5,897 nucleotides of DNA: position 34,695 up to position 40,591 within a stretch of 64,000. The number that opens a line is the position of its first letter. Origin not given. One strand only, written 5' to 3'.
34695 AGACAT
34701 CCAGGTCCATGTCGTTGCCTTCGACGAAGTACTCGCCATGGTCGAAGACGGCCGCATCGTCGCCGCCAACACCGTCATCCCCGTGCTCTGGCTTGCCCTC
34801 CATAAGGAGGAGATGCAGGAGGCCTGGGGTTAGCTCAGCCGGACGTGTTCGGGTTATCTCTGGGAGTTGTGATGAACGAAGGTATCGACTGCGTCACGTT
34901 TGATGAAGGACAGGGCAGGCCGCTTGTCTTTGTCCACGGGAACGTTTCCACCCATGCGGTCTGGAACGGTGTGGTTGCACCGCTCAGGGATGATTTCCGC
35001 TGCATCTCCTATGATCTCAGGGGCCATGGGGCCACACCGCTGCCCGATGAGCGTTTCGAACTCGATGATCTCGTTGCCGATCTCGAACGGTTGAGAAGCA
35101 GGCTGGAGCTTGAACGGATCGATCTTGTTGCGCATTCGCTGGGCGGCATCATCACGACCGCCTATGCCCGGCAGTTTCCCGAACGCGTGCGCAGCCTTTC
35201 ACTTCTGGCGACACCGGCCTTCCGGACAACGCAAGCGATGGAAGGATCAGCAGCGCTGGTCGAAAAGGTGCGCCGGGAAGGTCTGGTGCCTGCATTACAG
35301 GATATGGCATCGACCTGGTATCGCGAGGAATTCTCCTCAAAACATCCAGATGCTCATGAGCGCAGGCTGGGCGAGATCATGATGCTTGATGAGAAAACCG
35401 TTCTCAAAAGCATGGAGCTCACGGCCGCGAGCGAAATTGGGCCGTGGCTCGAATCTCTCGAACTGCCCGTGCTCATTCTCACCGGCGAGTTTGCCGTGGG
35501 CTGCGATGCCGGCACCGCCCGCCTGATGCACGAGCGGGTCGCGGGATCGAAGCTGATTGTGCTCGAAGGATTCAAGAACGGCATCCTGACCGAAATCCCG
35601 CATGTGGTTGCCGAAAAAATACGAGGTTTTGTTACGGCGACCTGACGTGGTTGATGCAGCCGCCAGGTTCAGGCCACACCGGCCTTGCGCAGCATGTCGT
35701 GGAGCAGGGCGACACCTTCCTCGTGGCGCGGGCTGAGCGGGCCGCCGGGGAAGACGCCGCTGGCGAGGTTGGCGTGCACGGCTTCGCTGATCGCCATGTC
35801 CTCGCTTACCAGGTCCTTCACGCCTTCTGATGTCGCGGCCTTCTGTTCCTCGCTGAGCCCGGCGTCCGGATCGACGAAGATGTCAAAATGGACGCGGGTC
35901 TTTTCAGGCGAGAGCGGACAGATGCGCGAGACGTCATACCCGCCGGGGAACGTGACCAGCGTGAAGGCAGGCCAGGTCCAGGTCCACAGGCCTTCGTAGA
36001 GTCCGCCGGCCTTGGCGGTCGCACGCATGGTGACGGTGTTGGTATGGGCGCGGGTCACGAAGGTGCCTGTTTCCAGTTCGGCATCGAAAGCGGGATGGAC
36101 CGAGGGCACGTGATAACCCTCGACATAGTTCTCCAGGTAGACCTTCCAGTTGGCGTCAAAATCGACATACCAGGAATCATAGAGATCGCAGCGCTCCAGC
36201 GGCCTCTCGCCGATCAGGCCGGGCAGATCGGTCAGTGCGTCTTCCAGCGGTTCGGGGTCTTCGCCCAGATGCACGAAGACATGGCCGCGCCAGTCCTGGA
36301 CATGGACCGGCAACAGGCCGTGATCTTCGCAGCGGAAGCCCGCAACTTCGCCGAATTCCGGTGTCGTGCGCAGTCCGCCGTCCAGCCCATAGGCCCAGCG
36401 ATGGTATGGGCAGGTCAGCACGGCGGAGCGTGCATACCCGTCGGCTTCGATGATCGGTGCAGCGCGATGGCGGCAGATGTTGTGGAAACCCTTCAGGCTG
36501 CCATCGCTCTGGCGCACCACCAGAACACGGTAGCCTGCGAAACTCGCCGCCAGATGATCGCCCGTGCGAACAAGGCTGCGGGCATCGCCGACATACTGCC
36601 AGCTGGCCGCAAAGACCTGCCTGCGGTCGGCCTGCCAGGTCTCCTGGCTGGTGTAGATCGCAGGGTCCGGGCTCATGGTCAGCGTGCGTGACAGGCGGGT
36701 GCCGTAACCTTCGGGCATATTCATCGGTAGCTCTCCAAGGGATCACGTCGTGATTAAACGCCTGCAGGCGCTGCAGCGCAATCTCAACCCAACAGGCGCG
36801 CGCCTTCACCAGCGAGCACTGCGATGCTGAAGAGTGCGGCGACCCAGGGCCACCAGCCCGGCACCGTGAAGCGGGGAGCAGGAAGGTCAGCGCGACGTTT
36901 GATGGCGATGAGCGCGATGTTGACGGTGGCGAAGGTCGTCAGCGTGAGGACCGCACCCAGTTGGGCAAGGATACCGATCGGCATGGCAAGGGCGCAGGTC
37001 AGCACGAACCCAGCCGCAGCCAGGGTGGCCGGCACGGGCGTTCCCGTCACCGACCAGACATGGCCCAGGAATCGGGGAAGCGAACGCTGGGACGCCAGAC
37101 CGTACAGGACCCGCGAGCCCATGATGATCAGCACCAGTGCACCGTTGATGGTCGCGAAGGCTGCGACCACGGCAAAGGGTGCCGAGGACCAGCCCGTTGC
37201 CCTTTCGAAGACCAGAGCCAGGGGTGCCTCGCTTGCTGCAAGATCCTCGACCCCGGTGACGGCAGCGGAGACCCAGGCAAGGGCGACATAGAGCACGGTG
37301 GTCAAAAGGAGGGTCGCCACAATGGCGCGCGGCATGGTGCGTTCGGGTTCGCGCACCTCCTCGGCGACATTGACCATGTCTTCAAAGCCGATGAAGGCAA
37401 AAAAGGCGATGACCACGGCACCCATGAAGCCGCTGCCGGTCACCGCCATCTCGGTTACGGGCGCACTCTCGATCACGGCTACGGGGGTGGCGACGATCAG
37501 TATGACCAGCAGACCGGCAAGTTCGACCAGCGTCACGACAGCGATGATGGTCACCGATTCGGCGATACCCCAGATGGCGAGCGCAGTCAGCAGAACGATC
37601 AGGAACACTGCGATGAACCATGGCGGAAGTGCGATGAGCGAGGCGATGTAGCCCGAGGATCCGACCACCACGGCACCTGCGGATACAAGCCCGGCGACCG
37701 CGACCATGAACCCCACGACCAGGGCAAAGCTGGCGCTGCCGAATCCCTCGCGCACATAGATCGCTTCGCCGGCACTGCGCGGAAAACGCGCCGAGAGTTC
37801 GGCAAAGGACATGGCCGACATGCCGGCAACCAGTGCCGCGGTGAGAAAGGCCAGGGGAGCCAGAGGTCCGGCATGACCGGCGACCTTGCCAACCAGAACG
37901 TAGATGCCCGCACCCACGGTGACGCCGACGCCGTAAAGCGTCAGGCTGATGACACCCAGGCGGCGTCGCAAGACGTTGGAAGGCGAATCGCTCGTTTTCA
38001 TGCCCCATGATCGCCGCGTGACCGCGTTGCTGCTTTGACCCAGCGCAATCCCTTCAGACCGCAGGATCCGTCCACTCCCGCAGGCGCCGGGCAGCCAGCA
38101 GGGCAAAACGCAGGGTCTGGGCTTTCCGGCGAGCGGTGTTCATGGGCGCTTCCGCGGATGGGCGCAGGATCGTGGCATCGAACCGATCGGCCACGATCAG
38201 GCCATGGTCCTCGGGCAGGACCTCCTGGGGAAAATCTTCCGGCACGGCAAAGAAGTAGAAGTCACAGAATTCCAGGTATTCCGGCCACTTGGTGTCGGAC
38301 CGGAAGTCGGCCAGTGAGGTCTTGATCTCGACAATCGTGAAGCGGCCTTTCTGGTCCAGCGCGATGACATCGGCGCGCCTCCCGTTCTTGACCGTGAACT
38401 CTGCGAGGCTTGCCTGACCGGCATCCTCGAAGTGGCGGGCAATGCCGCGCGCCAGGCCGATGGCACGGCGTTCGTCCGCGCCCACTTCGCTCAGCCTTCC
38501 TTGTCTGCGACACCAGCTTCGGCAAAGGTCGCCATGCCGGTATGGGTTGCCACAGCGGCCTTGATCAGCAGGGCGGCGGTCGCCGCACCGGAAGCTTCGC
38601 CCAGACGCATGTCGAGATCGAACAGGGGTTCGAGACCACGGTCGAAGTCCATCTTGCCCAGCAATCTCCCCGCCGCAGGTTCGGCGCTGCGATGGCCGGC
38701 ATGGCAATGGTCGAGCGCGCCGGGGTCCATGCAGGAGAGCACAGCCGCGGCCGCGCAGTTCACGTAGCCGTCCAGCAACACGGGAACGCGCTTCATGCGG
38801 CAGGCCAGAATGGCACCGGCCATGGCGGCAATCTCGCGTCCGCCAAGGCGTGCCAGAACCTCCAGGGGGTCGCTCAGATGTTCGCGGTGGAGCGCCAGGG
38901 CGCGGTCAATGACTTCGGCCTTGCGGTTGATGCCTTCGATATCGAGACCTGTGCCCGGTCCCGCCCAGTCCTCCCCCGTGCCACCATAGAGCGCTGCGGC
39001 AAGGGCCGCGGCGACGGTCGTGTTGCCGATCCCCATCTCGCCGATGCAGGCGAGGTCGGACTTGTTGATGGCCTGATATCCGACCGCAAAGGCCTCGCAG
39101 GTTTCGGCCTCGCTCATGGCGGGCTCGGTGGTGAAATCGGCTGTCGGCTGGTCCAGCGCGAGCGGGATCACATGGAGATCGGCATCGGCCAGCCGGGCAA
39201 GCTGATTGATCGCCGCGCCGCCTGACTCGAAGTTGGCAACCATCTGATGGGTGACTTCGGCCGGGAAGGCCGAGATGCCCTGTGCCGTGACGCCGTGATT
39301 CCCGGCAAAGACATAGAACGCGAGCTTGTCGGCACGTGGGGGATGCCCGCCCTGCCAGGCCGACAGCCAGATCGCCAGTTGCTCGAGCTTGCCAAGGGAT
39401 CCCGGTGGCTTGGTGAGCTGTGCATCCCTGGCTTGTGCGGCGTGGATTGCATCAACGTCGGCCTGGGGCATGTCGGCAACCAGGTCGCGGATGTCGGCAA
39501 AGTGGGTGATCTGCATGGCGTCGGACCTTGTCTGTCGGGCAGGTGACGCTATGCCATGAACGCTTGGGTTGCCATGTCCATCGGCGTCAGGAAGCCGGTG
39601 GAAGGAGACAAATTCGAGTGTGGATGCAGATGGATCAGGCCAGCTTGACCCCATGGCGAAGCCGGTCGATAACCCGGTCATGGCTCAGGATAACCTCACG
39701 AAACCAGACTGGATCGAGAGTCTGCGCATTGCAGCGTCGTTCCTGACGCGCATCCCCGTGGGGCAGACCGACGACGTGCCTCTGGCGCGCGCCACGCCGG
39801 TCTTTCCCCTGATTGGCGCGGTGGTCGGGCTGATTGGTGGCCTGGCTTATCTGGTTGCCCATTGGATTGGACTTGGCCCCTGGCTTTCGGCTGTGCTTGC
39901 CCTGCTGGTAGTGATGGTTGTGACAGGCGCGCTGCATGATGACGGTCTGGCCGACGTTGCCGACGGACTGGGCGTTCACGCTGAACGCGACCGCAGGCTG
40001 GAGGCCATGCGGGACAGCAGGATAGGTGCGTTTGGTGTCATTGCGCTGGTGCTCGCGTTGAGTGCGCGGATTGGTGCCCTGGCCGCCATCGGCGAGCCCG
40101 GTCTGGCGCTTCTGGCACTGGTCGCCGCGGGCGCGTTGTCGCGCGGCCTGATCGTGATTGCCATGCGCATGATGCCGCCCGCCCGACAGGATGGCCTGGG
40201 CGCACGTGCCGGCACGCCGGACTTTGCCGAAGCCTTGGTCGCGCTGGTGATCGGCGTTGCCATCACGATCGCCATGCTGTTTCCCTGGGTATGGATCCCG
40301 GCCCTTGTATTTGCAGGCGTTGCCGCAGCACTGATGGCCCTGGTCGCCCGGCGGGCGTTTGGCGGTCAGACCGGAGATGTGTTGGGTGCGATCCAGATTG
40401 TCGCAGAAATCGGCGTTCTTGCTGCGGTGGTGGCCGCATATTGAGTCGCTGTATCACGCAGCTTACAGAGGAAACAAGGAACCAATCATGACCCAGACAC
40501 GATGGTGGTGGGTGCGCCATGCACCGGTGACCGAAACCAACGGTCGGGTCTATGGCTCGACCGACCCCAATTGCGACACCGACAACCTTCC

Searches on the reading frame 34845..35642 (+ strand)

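Call 47: search_protein_families(library=pfam, proteins=[window:34845-35642:+], max_evalue=0.001)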
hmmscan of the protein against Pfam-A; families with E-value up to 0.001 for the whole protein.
window:34845-35642:+ (266 aa): 4 families
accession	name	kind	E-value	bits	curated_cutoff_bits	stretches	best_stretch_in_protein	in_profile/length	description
PF00561.26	Abhydrolase_1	-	4.3e-26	92.5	25.8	1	26-144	2-125/245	alpha/beta hydrolase fold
PF12697.13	Abhydrolase_6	-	6.4e-19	69.9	26.3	1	27-232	1-187/217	Alpha/beta hydrolase family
PF12146.15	Hydrolase_4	-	7e-13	48.9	27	1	27-250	7-237/239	Serine aminopeptidase, S33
PF07819.20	PGAP1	-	0.00012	22.3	24.3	0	85-132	86-136/233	PGAP1-like alpha/beta domain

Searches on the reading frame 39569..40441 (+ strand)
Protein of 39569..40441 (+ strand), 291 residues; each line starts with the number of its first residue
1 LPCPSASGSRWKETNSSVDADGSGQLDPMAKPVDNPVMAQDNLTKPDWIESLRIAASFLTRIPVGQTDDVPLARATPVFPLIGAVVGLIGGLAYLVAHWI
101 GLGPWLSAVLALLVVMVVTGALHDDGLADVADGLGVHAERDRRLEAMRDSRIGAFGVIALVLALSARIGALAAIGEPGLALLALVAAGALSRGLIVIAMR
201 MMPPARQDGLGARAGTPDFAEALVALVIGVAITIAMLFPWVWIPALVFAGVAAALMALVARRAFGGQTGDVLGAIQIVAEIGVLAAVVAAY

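Call 47: search_protein_families(library=pfam, proteins=[window:39569-40441:+], max_evalue=0.001)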
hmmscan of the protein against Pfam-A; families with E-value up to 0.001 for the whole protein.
window:39569-40441:+ (291 aa): 1 family
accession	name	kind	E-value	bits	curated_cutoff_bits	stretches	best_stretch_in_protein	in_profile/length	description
PF02654.20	CobS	-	2.4e-48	165.5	23.2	1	55-284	1-206/207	Cobalamin-5-phosphate synthase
